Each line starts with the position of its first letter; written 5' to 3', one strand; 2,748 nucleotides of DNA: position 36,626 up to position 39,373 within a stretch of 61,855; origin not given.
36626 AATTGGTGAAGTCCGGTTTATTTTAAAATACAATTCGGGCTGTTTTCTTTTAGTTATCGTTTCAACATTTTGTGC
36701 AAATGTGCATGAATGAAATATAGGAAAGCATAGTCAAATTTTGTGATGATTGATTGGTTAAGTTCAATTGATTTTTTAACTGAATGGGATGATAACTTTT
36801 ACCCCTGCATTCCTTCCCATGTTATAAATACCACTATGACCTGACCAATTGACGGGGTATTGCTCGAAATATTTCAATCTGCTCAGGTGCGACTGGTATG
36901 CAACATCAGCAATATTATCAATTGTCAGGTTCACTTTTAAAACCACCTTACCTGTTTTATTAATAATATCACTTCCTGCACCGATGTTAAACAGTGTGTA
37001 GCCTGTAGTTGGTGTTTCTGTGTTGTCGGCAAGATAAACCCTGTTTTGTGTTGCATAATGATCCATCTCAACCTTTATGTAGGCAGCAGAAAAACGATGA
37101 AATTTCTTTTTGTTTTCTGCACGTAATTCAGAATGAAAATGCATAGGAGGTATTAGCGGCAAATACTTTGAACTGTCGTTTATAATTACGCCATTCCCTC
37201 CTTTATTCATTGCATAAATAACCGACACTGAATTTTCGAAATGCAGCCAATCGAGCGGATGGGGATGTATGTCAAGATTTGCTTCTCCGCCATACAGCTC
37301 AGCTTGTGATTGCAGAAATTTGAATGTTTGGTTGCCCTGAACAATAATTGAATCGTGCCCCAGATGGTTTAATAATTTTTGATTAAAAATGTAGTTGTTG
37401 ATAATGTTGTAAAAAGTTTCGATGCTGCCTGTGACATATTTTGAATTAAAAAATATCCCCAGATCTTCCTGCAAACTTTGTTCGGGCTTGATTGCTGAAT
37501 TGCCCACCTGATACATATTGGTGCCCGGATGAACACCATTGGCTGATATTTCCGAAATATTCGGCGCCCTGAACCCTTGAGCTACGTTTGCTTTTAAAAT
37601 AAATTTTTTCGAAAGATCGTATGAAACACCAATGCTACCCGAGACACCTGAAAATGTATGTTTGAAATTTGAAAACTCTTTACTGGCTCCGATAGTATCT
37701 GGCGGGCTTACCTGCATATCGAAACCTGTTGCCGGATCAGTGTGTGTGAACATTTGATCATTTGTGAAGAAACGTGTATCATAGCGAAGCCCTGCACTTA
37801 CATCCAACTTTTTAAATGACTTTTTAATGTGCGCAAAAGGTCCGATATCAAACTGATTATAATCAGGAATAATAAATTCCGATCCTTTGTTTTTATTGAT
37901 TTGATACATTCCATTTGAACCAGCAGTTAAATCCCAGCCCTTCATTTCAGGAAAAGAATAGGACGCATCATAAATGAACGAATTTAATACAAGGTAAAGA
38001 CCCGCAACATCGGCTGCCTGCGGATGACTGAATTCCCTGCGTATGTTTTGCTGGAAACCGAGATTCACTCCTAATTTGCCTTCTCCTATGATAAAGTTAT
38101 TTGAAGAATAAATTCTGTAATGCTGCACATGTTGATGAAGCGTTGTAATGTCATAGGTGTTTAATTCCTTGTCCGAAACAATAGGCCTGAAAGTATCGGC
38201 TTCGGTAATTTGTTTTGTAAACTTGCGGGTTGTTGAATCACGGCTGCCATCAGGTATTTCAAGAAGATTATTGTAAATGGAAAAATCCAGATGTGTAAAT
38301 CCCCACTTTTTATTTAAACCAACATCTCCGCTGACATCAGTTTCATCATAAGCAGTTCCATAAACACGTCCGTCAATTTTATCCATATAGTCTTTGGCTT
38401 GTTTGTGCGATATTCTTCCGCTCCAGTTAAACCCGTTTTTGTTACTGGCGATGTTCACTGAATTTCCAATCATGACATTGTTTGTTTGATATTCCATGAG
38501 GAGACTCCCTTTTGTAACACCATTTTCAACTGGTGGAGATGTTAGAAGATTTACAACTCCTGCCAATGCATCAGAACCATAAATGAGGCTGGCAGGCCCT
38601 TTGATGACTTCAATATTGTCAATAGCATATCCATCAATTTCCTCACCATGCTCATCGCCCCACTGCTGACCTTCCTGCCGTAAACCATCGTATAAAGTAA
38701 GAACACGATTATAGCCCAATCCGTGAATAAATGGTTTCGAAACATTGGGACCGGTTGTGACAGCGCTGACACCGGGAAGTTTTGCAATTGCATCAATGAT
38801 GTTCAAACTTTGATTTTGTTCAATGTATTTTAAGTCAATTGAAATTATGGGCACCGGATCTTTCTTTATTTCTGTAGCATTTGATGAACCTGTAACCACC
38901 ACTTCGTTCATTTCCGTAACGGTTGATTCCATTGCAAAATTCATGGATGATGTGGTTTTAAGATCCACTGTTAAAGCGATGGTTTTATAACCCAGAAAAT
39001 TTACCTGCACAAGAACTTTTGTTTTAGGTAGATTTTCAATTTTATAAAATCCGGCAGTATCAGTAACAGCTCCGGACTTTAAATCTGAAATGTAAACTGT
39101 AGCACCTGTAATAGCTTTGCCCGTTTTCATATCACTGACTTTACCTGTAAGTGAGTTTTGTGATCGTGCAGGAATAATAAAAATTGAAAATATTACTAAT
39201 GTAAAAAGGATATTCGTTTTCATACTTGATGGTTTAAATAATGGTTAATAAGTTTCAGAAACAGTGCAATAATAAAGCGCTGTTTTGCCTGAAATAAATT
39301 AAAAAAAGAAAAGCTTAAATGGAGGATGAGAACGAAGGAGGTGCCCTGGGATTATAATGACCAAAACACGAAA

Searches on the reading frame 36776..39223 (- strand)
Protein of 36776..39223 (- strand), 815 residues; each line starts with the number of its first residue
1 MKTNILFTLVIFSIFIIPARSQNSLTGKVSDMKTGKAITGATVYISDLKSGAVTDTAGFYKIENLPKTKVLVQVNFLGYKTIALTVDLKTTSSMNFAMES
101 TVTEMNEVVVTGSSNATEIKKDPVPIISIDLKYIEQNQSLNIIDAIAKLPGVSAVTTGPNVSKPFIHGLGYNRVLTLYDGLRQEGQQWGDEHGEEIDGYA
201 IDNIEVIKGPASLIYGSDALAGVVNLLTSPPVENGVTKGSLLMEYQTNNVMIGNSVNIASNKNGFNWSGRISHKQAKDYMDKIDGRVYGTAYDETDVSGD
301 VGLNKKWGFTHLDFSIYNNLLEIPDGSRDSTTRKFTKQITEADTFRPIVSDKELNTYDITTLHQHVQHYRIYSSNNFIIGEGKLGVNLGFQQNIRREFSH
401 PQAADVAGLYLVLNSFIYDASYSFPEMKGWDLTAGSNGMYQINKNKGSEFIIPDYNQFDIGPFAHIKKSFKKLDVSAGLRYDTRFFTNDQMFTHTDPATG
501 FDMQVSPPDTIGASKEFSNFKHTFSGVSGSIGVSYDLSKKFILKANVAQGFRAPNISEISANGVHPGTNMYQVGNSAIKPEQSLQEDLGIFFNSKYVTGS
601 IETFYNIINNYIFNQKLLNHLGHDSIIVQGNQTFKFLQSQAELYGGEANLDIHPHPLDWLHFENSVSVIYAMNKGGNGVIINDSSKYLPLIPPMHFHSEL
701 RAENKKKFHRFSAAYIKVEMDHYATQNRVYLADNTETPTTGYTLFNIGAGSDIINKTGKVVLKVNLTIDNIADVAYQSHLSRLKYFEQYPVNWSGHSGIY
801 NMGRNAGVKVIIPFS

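Call 61: search_protein_families(library=pfam, proteins=[window:36776-39223:-])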
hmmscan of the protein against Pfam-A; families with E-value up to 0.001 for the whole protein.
window:36776-39223:- (815 aa): 4 families
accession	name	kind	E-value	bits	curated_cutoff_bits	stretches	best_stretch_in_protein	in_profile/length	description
PF00593.30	TonB_dep_Rec_b-barrel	-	1.5e-28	101.3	27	1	325-771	40-436/436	TonB dependent receptor-like, beta-barrel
PF07715.20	Plug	-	6.7e-22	78.5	23.9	1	121-223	4-107/107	TonB-dependent Receptor Plug Domain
PF13715.12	CarbopepD_reg_2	-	7.1e-19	68.1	32.2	1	25-110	1-88/88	CarboxypepD_reg-like domain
PF13620.12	CarboxypepD_reg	-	9e-13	48.8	32.3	1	24-99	1-82/82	Carboxypeptidase regulatory-like domain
